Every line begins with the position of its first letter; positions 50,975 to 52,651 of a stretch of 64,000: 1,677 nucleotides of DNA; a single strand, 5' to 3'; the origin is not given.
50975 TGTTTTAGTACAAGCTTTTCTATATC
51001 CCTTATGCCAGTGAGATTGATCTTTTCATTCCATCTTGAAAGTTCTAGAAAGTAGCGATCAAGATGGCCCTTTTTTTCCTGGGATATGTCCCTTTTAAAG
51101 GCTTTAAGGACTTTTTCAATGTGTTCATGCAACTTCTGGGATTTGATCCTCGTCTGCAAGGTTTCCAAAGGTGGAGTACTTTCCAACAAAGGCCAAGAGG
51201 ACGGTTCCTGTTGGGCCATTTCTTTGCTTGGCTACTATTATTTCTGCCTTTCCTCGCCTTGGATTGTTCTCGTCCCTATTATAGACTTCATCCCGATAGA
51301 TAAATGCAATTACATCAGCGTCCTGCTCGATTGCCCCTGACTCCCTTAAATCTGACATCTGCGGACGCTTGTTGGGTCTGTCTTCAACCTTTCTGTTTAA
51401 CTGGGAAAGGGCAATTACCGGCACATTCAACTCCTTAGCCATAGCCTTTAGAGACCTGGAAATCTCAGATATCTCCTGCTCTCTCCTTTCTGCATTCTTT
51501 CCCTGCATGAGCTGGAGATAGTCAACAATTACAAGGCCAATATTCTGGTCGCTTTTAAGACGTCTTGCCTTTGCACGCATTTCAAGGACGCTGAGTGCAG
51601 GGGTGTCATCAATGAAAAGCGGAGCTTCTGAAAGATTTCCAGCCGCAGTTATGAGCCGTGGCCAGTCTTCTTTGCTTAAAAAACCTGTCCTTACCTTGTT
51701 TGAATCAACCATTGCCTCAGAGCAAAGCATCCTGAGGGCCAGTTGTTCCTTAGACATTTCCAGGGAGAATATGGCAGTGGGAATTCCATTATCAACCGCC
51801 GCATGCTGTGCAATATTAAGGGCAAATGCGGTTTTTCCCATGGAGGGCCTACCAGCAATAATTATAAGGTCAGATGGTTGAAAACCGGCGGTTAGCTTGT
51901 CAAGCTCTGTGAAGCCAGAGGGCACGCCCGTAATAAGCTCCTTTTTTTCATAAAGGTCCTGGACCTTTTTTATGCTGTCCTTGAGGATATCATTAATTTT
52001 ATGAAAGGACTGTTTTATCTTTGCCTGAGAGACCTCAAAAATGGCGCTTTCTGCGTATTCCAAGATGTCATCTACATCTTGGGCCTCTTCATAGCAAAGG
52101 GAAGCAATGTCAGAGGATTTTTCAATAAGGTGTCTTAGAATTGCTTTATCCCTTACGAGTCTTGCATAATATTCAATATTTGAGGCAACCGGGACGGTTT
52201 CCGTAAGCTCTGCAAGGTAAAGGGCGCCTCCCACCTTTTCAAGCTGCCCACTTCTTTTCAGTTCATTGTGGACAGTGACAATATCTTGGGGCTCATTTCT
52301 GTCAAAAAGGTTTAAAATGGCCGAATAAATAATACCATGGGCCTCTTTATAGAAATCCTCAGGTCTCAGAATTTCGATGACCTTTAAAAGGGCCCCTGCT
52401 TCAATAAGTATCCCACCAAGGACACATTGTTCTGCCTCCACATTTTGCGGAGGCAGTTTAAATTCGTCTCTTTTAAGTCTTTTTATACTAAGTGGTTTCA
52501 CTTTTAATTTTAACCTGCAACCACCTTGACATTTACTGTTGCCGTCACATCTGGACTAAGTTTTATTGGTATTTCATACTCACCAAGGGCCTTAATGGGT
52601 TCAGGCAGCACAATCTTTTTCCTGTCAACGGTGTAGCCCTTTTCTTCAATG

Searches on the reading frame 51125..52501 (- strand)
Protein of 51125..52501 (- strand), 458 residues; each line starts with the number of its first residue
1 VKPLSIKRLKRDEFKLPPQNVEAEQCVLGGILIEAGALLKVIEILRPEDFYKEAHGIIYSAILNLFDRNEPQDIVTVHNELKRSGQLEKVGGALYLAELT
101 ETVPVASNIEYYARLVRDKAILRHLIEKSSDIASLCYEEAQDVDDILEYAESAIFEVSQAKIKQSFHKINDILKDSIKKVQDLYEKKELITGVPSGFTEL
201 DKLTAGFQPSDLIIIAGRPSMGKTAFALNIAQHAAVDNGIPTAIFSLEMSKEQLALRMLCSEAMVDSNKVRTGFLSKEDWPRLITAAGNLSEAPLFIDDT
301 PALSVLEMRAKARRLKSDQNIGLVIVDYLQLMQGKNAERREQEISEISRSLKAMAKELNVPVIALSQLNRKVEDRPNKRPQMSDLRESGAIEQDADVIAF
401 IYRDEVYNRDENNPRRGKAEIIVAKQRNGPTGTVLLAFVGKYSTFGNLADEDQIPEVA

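Call 91: search_protein_families(library=ncbifam, proteins=[window:51125-52501:-], max_evalue=1e-20)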
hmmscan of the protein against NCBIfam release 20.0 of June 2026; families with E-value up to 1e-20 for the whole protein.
window:51125-52501:- (458 aa): 15 families
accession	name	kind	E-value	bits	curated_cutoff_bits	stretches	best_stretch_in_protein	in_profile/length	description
NF004384.0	PRK05748.1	equivalog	5.1e-190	631.8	525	1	13-452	6-446/452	replicative DNA helicase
TIGR00665.1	DnaB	equivalog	1.2e-184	614.2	385.25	1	16-449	1-434/435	replicative DNA helicase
NF005852.0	PRK07773.1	equivalog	1.5e-182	609.2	780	1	12-390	19-398/886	replicative DNA helicase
NF004109.0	PRK05595.1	equivalog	2.9e-162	540.3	737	1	16-448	7-438/444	replicative DNA helicase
NF005424.0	PRK07004.1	equivalog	9.4e-159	528.8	834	1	12-452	10-455/460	replicative DNA helicase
NF006443.0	PRK08760.1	equivalog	2.1e-153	511.1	741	1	10-451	26-470/476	replicative DNA helicase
TIGR03600.1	phage_DnaB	exception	4.3e-143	477.3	498.65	1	20-438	1-421/421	phage replicative helicase, DnaB family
NF006606.0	PRK09165.1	equivalog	1.7e-141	472.2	540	1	9-454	13-493/497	replicative DNA helicase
NF005369.0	PRK06904.1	equivalog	1.7e-137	459.1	809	1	10-453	18-469/474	replicative DNA helicase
NF040583.1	dnaB_SPI-7_type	exception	8.2e-137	456.8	655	1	18-447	2-433/434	SPI-7-type island replicative DNA helicase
NF006458.0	PRK08840.1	equivalog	1.5e-135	452.5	884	1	11-449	14-457/464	replicative DNA helicase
NF005945.0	PRK08006.1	equivalog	3.7e-134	448.1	898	1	13-450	23-465/471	replicative DNA helicase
NF006306.0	PRK08506.1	equivalog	5.7e-125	417.6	596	1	20-452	6-455/472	replicative DNA helicase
NF004967.0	PRK06321.1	equivalog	2.3e-122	409.3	751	1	10-449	9-466/472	replicative DNA helicase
NF005240.0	PRK06749.1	subfamily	2.3e-98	329.8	686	1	19-447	4-426/428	replicative DNA helicase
